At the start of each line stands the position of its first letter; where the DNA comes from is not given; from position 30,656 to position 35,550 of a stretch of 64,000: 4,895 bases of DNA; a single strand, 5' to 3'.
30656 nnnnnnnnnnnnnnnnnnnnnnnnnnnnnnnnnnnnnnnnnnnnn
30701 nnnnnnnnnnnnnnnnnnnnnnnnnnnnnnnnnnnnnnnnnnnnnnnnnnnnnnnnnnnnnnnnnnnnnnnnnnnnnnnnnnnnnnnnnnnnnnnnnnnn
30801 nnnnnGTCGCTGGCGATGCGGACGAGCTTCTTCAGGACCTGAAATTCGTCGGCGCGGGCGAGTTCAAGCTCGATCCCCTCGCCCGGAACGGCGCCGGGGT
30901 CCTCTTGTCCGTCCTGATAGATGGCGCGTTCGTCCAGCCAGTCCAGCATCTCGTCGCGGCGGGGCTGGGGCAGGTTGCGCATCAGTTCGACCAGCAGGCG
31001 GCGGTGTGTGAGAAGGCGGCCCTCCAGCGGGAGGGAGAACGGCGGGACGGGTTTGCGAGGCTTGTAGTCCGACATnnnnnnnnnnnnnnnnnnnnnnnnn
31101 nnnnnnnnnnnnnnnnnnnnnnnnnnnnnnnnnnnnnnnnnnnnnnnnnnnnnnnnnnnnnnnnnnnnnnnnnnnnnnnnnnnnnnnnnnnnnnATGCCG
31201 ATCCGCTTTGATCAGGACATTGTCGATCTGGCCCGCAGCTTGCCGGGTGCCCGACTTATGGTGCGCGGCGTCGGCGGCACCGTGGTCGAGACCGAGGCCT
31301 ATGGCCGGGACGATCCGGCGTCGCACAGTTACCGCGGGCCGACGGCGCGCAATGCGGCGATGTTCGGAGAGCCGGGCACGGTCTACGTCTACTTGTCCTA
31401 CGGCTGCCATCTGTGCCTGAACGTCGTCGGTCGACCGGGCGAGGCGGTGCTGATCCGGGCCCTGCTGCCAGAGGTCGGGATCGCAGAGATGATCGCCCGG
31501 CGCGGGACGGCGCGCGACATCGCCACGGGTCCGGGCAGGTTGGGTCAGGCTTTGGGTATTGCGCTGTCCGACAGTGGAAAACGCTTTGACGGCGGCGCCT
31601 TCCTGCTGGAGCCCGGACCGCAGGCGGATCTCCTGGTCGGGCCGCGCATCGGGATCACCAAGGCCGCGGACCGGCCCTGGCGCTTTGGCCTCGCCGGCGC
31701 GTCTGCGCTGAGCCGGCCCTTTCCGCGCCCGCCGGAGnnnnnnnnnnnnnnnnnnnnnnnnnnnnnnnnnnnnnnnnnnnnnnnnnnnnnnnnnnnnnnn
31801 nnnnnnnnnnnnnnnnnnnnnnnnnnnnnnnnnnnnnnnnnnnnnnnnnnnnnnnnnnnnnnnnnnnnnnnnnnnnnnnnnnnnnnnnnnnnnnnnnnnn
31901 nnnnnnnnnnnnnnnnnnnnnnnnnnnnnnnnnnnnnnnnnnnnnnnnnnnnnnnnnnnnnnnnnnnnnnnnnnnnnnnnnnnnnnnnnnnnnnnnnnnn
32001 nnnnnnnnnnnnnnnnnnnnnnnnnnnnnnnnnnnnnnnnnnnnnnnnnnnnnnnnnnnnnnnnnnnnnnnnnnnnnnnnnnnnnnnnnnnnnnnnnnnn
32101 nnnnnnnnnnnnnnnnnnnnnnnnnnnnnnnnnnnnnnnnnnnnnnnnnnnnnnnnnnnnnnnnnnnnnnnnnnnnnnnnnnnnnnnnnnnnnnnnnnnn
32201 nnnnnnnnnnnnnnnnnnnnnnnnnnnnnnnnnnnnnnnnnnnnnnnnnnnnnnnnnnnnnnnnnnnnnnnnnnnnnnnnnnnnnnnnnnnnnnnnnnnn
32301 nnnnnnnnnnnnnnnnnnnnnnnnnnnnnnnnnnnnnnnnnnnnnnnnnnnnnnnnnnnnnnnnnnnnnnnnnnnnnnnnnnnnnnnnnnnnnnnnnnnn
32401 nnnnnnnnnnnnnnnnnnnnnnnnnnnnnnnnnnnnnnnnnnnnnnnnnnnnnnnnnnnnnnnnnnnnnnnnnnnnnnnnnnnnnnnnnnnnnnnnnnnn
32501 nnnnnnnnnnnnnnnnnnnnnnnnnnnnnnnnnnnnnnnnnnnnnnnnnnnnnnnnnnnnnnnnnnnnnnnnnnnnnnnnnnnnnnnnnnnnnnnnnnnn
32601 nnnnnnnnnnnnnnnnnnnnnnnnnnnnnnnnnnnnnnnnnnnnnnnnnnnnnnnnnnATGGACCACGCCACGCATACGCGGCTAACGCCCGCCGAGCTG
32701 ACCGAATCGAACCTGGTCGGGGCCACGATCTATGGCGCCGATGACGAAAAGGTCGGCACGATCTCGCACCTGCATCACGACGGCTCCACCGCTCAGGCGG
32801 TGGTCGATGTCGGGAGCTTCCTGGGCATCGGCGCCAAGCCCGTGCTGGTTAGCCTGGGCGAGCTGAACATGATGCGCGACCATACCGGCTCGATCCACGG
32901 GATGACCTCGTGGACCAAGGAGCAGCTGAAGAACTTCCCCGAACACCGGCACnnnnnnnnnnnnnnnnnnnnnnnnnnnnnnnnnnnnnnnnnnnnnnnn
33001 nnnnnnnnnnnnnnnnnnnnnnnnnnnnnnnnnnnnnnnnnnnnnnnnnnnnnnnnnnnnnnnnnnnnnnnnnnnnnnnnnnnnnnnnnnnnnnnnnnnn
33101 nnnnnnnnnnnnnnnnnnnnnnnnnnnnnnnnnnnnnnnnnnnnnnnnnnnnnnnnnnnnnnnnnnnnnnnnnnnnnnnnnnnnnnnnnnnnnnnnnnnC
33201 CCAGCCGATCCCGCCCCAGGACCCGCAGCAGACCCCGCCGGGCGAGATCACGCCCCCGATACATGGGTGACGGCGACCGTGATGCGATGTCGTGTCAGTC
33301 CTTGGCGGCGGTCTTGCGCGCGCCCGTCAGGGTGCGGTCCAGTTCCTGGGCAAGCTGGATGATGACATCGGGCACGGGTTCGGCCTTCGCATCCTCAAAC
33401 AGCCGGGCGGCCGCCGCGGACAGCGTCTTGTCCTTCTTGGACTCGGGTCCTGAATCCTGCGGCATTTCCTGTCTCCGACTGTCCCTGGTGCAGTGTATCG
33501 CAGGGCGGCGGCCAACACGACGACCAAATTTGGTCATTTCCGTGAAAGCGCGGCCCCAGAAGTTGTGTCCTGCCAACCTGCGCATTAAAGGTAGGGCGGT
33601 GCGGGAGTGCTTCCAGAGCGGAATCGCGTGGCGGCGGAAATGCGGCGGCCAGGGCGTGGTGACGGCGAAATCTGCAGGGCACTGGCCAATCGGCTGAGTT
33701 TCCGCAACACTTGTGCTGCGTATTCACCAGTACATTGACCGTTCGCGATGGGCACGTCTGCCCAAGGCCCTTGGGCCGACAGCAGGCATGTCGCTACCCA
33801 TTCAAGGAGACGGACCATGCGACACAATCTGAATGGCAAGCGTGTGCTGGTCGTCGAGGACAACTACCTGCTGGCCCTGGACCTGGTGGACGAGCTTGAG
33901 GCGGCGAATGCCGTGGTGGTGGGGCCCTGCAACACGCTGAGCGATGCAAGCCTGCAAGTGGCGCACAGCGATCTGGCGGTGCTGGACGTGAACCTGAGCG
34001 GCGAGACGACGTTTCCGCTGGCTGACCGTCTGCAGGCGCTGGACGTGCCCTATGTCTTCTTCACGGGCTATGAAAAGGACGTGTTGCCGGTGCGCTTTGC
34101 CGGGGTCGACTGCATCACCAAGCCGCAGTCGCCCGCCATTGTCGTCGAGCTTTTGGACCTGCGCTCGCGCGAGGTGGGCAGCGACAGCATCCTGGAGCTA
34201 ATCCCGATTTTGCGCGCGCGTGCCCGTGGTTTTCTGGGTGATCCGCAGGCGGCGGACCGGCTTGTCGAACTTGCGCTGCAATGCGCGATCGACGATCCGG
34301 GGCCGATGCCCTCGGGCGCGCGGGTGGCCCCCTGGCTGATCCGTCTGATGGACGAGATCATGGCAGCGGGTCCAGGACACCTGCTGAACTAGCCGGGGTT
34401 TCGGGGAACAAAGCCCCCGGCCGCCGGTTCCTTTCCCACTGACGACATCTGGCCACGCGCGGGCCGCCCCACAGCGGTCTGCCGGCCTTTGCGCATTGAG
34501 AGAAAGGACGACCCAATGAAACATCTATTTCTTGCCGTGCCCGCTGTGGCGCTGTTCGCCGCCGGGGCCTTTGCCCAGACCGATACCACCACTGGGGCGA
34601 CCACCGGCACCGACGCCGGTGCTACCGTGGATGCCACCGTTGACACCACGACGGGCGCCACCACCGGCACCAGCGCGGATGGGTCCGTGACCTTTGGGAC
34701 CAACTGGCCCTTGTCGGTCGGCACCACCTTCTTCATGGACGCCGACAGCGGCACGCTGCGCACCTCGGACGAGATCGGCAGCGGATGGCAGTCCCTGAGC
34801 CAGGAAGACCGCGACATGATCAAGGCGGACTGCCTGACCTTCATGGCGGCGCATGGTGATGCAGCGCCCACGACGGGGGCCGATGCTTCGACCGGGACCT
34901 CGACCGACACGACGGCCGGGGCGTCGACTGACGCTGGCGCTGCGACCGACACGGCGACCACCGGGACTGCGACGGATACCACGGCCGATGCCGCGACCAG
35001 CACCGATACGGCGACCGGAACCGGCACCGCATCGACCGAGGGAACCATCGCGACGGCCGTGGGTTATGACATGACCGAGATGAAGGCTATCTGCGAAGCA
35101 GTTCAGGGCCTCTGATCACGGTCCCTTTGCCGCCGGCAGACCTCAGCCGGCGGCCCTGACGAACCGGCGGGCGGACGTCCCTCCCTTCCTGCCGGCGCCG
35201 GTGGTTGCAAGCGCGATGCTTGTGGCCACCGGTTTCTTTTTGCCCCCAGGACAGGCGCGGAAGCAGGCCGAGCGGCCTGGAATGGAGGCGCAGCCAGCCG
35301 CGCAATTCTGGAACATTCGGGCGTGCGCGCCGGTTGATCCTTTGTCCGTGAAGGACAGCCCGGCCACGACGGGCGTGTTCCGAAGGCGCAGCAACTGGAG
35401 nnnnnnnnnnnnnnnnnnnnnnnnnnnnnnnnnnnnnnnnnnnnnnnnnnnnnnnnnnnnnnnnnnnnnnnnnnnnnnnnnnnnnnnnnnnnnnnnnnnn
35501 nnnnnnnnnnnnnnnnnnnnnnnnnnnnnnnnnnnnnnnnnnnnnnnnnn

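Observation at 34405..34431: Palindromic promoter fires antisense through the REC-sigma2 gene towards nepR (possible excludon feedback)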

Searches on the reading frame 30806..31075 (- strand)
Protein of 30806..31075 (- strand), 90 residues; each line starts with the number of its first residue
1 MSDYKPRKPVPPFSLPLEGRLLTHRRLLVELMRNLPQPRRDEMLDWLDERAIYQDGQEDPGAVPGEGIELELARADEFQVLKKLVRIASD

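Call 8: search_protein_families(library=pfam, proteins=[window:30806-31075:-], max_evalue=0.1)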
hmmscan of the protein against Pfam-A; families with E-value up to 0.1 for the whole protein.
seq(90 aa): 0 families

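Call 72: find_related_loci(query=window:30806-31075:-, collection=genome_contigs, flank=1500)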
Query seq(90 aa) (90 aa) in genome_contigs; peptide patterns used: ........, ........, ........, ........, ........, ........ (x = any residue, [..] = any of these).
254 stretches matched a pattern; 1 encode a relative of the query (tblastn E <= 1e-3); 1 distinct loci.
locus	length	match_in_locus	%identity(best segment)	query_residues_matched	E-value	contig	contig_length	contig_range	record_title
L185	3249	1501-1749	84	8-90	2e-34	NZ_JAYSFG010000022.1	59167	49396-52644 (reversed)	MAG: Tabrizicola sp. isolate ZZ2_ZZA25_bin.17 NODE_511_length_59167_cov_7.911236, whole genome shotgun sequence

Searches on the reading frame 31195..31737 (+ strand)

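Call 8: search_protein_families(library=pfam, proteins=[window:31195-31737:+], max_evalue=0.1)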
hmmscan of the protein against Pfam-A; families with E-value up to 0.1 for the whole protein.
seq(181 aa): 1 family
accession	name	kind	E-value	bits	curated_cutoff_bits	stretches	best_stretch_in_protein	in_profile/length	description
PF02245.21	Pur_DNA_glyco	-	3.5e-52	176.8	27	1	5-168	3-179/181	Methylpurine-DNA glycosylase (MPG)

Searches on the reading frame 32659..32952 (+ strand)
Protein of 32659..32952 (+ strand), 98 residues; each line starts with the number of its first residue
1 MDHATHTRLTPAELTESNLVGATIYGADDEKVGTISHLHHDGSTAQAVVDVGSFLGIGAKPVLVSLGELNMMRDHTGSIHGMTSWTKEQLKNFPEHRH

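Call 8: search_protein_families(library=pfam, proteins=[window:32659-32952:+], max_evalue=0.1)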
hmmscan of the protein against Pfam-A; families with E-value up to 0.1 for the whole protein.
seq(98 aa): 1 family
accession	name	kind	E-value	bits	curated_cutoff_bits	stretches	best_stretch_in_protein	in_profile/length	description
PF05239.21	PRC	-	8.9e-07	29.3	21.2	1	17-69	7-59/78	PRC-barrel domain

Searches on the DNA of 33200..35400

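Call 79: search_rna_families(source=window, start=33200, end=35400, threshold=evalue, max_evalue=1)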
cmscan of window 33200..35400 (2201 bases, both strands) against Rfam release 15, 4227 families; matches with E-value up to 1: 1.
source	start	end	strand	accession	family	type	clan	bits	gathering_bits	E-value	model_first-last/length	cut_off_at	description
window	34969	35051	-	RF01390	isrG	Gene; sRNA;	-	14.4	100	0.45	123-211/279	no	isrG Hfq binding RNA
